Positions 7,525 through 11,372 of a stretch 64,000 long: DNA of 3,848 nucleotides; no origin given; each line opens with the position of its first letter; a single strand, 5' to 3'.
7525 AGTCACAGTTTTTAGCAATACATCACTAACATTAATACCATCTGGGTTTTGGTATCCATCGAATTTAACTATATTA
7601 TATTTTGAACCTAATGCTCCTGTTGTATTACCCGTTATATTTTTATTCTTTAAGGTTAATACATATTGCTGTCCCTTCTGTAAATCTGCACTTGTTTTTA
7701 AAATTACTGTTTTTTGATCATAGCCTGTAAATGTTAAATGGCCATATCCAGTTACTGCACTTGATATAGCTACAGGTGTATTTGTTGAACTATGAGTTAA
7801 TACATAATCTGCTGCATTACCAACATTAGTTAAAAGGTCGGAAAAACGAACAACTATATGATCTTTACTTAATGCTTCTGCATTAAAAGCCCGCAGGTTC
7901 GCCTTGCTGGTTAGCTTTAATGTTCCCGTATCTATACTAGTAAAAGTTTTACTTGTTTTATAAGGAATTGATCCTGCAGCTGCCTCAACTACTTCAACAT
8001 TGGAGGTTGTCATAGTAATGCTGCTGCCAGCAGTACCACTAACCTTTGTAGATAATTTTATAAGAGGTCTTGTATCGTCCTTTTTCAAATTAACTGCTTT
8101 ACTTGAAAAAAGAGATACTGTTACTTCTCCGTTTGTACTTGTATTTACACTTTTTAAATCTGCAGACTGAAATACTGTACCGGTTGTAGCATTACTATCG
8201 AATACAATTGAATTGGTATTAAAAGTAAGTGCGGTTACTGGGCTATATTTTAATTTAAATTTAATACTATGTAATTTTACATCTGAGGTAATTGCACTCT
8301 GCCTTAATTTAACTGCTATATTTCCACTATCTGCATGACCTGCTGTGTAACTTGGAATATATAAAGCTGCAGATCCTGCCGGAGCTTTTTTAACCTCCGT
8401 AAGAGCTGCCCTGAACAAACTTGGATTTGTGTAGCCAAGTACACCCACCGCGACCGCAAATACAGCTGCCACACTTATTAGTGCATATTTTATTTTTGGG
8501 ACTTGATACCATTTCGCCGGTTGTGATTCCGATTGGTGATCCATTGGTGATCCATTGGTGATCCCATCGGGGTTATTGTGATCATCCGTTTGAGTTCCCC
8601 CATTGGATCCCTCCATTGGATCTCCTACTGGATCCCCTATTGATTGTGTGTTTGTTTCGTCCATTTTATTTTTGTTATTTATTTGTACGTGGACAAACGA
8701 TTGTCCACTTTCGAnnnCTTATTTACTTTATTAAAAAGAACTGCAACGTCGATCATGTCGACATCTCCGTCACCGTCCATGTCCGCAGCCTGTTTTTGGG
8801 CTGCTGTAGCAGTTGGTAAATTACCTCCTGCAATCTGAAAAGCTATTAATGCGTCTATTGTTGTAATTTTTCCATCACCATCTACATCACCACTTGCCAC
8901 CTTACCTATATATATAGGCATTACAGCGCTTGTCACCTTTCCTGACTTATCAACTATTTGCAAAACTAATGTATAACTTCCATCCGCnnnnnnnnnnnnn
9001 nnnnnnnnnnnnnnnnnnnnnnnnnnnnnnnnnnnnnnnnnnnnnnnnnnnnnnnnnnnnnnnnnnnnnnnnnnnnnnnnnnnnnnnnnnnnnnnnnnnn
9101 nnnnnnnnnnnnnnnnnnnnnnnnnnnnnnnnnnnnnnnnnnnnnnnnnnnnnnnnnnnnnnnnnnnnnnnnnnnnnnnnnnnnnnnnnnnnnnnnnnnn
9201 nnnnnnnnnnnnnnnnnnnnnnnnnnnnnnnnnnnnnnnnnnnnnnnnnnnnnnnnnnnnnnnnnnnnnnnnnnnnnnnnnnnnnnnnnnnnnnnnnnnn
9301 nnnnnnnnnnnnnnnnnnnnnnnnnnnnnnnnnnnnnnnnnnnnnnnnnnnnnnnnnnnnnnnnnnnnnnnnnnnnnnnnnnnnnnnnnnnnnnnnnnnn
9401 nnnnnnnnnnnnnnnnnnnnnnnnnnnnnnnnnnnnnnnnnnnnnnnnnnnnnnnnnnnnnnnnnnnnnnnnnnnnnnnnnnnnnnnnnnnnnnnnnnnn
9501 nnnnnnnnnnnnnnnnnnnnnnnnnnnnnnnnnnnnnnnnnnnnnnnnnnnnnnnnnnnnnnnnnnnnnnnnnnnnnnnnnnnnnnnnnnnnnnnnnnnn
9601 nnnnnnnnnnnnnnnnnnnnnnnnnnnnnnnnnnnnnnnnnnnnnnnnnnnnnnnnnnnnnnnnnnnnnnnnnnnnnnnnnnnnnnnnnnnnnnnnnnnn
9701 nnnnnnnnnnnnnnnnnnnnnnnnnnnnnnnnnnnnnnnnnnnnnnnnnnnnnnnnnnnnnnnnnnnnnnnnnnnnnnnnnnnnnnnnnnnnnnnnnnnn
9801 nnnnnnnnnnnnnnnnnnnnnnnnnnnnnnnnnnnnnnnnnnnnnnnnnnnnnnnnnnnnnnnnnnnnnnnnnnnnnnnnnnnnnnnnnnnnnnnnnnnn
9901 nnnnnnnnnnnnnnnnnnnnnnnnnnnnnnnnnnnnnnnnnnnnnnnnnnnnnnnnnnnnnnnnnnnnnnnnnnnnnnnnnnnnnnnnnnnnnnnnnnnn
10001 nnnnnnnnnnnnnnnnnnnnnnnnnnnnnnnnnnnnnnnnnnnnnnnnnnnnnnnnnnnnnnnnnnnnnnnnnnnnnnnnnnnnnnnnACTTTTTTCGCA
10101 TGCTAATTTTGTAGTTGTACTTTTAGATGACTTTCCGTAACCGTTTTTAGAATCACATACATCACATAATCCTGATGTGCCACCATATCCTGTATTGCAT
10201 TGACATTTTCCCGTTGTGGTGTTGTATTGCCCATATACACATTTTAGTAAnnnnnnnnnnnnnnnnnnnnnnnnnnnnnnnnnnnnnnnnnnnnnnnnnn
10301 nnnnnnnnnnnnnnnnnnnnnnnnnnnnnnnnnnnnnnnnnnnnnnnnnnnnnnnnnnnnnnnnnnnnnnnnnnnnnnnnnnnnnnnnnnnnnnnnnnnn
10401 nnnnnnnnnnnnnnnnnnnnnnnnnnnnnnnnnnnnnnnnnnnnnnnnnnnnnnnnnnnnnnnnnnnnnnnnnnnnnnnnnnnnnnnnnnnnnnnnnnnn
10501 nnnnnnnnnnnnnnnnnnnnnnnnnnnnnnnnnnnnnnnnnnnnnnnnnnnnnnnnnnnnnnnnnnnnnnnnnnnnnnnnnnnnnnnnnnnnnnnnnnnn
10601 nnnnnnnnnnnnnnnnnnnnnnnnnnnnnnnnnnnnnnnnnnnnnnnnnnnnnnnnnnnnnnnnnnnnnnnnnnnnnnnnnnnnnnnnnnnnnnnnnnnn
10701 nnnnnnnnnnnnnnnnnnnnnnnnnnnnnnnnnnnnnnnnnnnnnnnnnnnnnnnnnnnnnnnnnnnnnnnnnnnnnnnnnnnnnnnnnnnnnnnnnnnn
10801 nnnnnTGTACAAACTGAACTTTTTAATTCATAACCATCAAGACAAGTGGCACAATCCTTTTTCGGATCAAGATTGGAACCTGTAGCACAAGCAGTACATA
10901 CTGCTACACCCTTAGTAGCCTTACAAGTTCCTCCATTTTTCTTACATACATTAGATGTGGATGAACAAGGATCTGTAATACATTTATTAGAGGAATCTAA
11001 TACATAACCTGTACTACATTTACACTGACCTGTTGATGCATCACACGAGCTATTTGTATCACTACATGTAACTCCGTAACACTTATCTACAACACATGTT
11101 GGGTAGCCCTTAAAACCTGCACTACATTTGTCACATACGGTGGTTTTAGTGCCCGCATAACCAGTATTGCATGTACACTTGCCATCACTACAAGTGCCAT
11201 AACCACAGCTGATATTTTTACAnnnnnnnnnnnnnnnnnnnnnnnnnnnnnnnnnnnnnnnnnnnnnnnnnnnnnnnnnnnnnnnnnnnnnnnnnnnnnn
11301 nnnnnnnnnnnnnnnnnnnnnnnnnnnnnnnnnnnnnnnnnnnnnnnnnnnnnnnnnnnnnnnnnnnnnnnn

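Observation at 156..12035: Cellulosome-style cohesin-dockerin gene set with no glycoside hydrolases: small anchored cohesin proteins beside giant dockerin-bearing adhesins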

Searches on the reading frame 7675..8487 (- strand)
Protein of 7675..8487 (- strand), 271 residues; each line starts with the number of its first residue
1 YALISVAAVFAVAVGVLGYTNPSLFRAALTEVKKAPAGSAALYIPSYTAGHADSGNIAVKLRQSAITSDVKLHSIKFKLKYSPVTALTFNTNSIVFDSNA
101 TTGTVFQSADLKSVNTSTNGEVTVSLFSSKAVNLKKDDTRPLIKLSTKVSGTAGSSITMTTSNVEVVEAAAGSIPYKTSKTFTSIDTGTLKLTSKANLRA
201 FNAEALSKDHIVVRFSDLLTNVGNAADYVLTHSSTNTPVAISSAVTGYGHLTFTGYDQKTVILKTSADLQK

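Call 41: find_homologous_proteins(query=window:7675-8487:-, max_evalue=0.001)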
Query window:7675-8487:-: 2549 candidates shared short words with the query, none scored E <= 0.001.

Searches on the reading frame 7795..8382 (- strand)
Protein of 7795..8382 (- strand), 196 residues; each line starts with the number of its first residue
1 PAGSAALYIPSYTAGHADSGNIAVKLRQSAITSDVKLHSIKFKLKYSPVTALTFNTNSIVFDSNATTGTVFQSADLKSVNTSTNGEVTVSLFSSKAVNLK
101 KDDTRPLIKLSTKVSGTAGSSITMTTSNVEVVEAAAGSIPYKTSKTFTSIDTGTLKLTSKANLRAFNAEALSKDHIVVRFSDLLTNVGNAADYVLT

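Call 30: search_solved_structures(query=A2, max_evalue=10, show_alignments=2)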
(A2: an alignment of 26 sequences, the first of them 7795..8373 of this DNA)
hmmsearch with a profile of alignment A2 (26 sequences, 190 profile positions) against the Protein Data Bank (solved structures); distinct sequences matched with E-value up to 10: 4.
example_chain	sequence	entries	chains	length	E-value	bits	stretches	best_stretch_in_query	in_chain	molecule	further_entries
4uyp_A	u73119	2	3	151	0.0014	21.8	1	29-145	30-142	Cellulosomal scaffoldin anchoring protein C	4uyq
5m2o_A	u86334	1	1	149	0.0047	20.1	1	8-148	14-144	Putative cellulosomal scaffoldin protein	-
5aoz_A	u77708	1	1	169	0.0086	19.2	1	8-148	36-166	PUTATIVE CELLULOSOMAL SCAFFOLDIN PROTEIN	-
5m2s_A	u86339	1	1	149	0.53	13.4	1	8-72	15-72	Putative cellulosomal scaffoldin protein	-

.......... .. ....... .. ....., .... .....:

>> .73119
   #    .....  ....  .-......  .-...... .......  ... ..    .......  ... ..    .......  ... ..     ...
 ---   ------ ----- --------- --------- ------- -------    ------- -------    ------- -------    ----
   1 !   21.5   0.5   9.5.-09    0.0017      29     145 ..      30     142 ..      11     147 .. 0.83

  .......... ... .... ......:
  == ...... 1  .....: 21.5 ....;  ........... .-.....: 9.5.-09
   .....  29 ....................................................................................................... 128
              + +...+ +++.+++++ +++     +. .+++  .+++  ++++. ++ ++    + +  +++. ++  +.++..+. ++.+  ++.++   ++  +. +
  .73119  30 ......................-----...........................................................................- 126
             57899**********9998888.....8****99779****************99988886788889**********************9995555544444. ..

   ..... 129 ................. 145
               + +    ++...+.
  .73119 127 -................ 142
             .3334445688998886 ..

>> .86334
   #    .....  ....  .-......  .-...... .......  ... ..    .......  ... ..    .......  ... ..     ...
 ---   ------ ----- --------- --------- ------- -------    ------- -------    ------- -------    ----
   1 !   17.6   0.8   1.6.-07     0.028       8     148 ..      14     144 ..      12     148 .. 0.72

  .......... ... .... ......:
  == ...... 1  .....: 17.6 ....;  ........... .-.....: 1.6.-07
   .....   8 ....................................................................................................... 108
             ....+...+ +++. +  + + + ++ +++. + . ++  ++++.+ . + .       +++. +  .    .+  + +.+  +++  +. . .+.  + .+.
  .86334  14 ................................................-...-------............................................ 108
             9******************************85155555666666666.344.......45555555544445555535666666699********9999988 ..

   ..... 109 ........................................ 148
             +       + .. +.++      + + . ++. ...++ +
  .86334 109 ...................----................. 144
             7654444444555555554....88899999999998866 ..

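Call 31: search_protein_families(library=pfam, alignment_id=A2, max_evalue=1)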
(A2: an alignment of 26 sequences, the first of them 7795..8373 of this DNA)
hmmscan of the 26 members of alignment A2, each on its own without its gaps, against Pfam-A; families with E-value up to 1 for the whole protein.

A. member 1, window:7795-8373:- (193 aa): 1 family
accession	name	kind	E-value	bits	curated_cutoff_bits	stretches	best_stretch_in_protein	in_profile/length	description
PF20694.2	TRADD-like_N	-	0.03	14.6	23.7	0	26-49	21-44/69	TRADD-like N-terminal domain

B. families by the number of members that match (of 26 scanned): 20 families
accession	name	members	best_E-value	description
PF23106.1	EGF_Teneurin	3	0.0016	Teneurin-like EGF domain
PF07974.19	EGF_2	3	0.0025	EGF-like domain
PF00963.24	Cohesin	2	2e-05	Cohesin domain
PF24907.1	SIBA-E_N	2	0.053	Integrin beta-like protein A-E, N-terminal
PF25024.1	EGF_TEN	1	0.001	Teneurin EGF domain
PF01968.24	Hydantoinase_A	1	0.0022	Hydantoinase/oxoprolinase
PF04790.18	Sarcoglycan_1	1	0.0079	Sarcoglycan complex subunit protein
PF06586.17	TraK_N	1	0.014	TraK N-terminal domain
PF23273.1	DUF7076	1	0.015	Domain of unknown function (DUF7076)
PF14833.11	NAD_binding_11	1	0.022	NAD-binding of NADP-dependent 3-hydroxyisobutyrate dehydrogenase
PF20694.2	TRADD-like_N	1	0.03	TRADD-like N-terminal domain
PF19405.4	DUF5978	1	0.056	Family of unknown function (DUF5978)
PF06887.19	DUF1265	1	0.1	Protein of unknown function (DUF1265)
PF13750.12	Big_3_3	1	0.14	Bacterial Ig-like domain (group 3)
PF00053.31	EGF_laminin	1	0.14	Laminin EGF domain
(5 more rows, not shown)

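Call 54: predict_structure(alignment_id=A3)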
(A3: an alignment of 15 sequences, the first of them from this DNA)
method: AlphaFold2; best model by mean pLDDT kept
length: 168 residues; sequences in the alignment: 15
mean_pLDDT: 93.0   pTM: 0.86
mean pLDDT of the five models: 93.0, 92.8, 92.2, 91.3, 91.3
residues with pLDDT >= 90: 148; 70-90: 11; 50-70: 2; < 50: 7
segments of 3 or more residues with pLDDT < 50: 162-168
pLDDT, mean of each block of 10 residues (from residue 1): 95 93 96 97 98 95 93 97 97 96 96 95 98 93 97 91 44
secondary structure, 60 per line:
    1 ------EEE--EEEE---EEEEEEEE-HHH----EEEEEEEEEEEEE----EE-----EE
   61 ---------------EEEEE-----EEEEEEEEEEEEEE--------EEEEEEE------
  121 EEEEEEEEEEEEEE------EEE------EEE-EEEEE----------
elements in order: E7-9 E12-15 E19-26 E35-47 E76-80 E86-99 E108-114 E121-134 E141-143 E150-152 E154-158

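Call 57: fold_search(model_id=the predicted structure, library=pdb)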
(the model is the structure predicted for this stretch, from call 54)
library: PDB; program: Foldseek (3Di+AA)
matches with E <= 10: 1856; with E <= 0.001: 27
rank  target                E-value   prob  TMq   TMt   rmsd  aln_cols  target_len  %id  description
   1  6kge_A                2.3e-06  1.00  0.57  0.66   4.6       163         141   14  Crystal structure of CaDoc0917(R16D)-CaCohA2 complex at pH 5.5 (released 2020-07-08)
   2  4ums                  3.7e-06  1.00  0.60  0.65   5.6       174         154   16  The crystal structure of the seventh ScaB type I cohesin from Pseudobacteroides cellulosolvens (released 2015-05-06)
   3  6kgf_C                3.9e-06  1.00  0.49  0.55   7.5       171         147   13  Crystal structure of CaDoc0917(R16D)-CaCohA2 complex at pH 8.2 (released 2020-07-08)
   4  5nrm_A                4.1e-06  1.00  0.59  0.68   4.0       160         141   16  Crystal structure of the sixth cohesin from Acetivibrio cellulolyticus' scaffoldin B in complex with Cel5 dockerin S51 (released 2018-01-31)
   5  6kgd_A                7.8e-06  1.00  0.56  0.63   4.6       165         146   14  Crystal structure of CaDoc0917(R49D)-CaCohA2 complex at pH 8.0 (released 2020-07-08)
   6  6kgf_A                8.3e-06  1.00  0.49  0.56   7.5       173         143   13  Crystal structure of CaDoc0917(R16D)-CaCohA2 complex at pH 8.2 (released 2020-07-08)
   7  5nrk_A                1.3e-05  1.00  0.60  0.69   3.7       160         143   16  Crystal structure of the sixth cohesin from Acetivibrio cellulolyticus' scaffoldin B in complex with Cel5 dockerin S15 (released 2018-01-31)
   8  6kgc_A                1.7e-05  1.00  0.59  0.67   4.6       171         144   15  Crystal structure of CaDoc0917(R49D)-CaCohA2 complex at pH 5.4 (released 2020-07-08)
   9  2zf9_A                3.5e-05  1.00  0.46  0.43   8.3       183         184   14  Crystal structure of a type III cohesin module from the cellulosomal ScaE cell-surface anchoring scaffoldin of Ruminoc (released 2008-12-30)
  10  5aoz                  4.6e-05  1.00  0.51  0.58   5.6       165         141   16  High resolution SeMet structure of the third cohesin from Ruminococcus flavefaciens scaffoldin protein, ScaB (released 2016-09-28)
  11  6kg8_MODEL_1_A        6.4e-05  1.00  0.59  0.63   5.7       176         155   14  Solution structure of CaCohA2 from Clostridium acetobutylicum (released 2020-07-08)
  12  5m2o_A                7.5e-05  1.00  0.50  0.59   5.2       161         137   17  R. flavefaciens' third ScaB cohesin in complex with a group 1 dockerin (released 2017-07-05)
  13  5m2s_A                8.0e-05  1.00  0.48  0.55   5.9       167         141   17  R. flavefaciens' third ScaB cohesin in complex with a group 1 dockerin (released 2017-07-05)
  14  4dh2_A                9.9e-05  1.00  0.56  0.59   4.6       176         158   11  Crystal structure of Coh-OlpC(Cthe_0452)-Doc435(Cthe_0435) complex: A novel type I Cohesin-Dockerin complex from Clost (released 2012-11-28)
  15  5lxv_C                1.0e-04  1.00  0.58  0.56   5.2       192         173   14  Crystal structure of Ruminococcus flavefaciens scaffoldin C cohesin in complex with a dockerin from an uncharacterized (released 2016-10-19)
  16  4uyp_A                1.2e-04  1.00  0.59  0.68   3.5       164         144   12  High resolution structure of the third cohesin ScaC in complex with the ScaB dockerin with a mutation in the N-termina (released 2015-04-15)
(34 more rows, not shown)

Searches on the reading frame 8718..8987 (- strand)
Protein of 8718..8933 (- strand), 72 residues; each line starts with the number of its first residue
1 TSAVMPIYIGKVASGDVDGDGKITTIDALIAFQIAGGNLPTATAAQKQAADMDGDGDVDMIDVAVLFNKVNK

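Call 65: search_solved_structures(query=window:8718-8933:-, max_evalue=1, show_alignments=2)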
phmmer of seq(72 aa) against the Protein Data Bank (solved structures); distinct sequences matched with E-value up to 1: 213 (the best 60 are shown).
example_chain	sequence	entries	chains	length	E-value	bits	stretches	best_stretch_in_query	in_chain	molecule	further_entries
8x3a_A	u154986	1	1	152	1.2e-08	38.1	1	12-66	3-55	Serine protease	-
8x39_A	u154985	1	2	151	1.5e-08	37.8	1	12-66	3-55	Serine protease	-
4uyq_B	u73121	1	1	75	6.4e-05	26.4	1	13-66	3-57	Cellulosomal scaffoldin adaptor protein B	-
3u0k_A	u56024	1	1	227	0.00024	24.6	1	16-66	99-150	RCaMP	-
2k0j_A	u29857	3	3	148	0.00028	24.3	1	16-63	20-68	calmodulin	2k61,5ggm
2m3s_A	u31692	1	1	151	0.00036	24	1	16-62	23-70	Calmodulin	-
1xfu_O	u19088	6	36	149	0.00042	23.8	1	16-62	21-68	Calmodulin 2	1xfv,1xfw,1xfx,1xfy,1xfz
8k9z_B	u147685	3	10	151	0.00044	23.7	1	16-62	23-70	Calmodulin-2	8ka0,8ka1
1jfj_A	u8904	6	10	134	0.00049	23.6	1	16-60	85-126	CALCIUM-BINDING PROTEIN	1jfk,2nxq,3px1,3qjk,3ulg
7jts_t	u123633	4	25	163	0.00049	23.6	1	14-66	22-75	Calmodulin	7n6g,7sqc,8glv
2m7n_A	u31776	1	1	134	0.00053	23.5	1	16-60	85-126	Calcium-binding protein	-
8aht_A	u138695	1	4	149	0.00055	23.4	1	16-65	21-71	Calmodulin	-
5nrm_B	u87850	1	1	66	0.00059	23.3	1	14-66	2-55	DocCel5: Type I dockerin repeat domain from A. cellulolyticus family 5 endoglucanase WP_01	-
9jqi_A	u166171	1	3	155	0.00061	23.3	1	16-62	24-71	Calmodulin-1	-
1ahr_A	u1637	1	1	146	0.00062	23.3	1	16-62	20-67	CALMODULIN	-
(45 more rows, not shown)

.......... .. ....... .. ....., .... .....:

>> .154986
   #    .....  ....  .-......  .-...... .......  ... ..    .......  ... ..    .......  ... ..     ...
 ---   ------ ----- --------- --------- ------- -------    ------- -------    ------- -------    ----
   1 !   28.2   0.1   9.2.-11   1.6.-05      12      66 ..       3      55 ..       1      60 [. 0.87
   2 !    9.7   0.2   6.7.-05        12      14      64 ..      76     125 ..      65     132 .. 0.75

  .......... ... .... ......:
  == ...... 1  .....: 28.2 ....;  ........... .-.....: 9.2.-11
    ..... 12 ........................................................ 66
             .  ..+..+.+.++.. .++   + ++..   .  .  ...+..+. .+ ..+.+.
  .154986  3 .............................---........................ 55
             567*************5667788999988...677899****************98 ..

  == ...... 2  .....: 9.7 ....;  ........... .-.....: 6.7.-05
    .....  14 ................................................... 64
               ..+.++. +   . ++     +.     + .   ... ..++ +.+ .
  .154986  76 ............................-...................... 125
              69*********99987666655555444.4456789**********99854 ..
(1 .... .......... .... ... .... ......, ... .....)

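Call 70: search_protein_families(library=pfam, alignment_id=A4, max_evalue=0.01)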
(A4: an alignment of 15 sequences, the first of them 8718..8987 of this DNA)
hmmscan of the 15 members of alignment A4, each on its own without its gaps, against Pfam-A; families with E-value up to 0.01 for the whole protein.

A. member 1, window:8718-8987:- (90 aa): 3 families
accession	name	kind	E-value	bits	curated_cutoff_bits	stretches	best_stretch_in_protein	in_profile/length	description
PF00404.24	Dockerin_1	-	3.8e-12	46.7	22.9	1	33-89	2-57/57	Dockerin type I domain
PF13517.12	FG-GAP_3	-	8.1e-05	23.6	26.9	0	65-79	46-60/61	FG-GAP-like repeat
PF13405.12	EF-hand_6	-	0.0018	18.3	25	0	34-51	10-27/30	EF-hand domain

B. families by the number of members that match (of 15 scanned): 9 families
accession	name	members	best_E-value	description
PF00404.24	Dockerin_1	14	1.7e-12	Dockerin type I domain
PF13517.12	FG-GAP_3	5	6.4e-05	FG-GAP-like repeat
PF13405.12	EF-hand_6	4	7.8e-06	EF-hand domain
PF13202.12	EF-hand_5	3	1.6e-07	EF hand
PF00036.39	EF-hand_1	3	1.2e-06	EF hand domain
PF01839.29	FG-GAP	3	8.2e-06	FG-GAP repeat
PF13499.12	EF-hand_7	3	7.2e-05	EF-hand domain pair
PF05279.16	Asp-B-Hydro_N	1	0.0018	Aspartyl beta-hydroxylase N-terminal region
PF21764.3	Invasin_D4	1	0.0089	Invasin, domain 4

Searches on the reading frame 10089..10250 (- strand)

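Call 60: search_protein_families(library=pfam, proteins=[window:10089-10250:-], max_evalue=1)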
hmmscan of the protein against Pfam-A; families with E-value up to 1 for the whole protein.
seq(54 aa): 2 families
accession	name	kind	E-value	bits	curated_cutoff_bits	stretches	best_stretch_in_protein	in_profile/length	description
PF00053.31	EGF_laminin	-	0.14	12.8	21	1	10-41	14-42/49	Laminin EGF domain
PF23106.1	EGF_Teneurin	-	0.39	11.3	24.3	1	7-26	9-26/30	Teneurin-like EGF domain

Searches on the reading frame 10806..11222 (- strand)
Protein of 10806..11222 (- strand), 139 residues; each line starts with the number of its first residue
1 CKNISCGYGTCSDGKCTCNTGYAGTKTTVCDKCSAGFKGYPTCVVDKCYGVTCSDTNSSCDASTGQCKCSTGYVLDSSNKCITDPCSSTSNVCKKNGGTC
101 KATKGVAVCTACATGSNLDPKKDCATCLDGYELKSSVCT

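Call 60: search_protein_families(library=pfam, proteins=[window:10806-11222:-], max_evalue=1)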
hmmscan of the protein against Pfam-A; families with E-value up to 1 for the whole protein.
seq(139 aa): 5 families
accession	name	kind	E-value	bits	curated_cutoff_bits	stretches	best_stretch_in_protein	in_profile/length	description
PF23106.1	EGF_Teneurin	-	0.0021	18.5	24.3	1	7-26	7-26/30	Teneurin-like EGF domain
PF07974.19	EGF_2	-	0.018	15.8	22.1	1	1-25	1-30/32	EGF-like domain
PF09064.16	EGF_Tme5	-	0.022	15.1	22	1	58-81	10-34/34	Thrombomodulin like fifth domain, EGF-like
PF00053.31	EGF_laminin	-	0.04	14.5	21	1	54-81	4-34/49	Laminin EGF domain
PF25024.1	EGF_TEN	-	0.37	10.8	65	1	5-29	196-221/234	Teneurin EGF domain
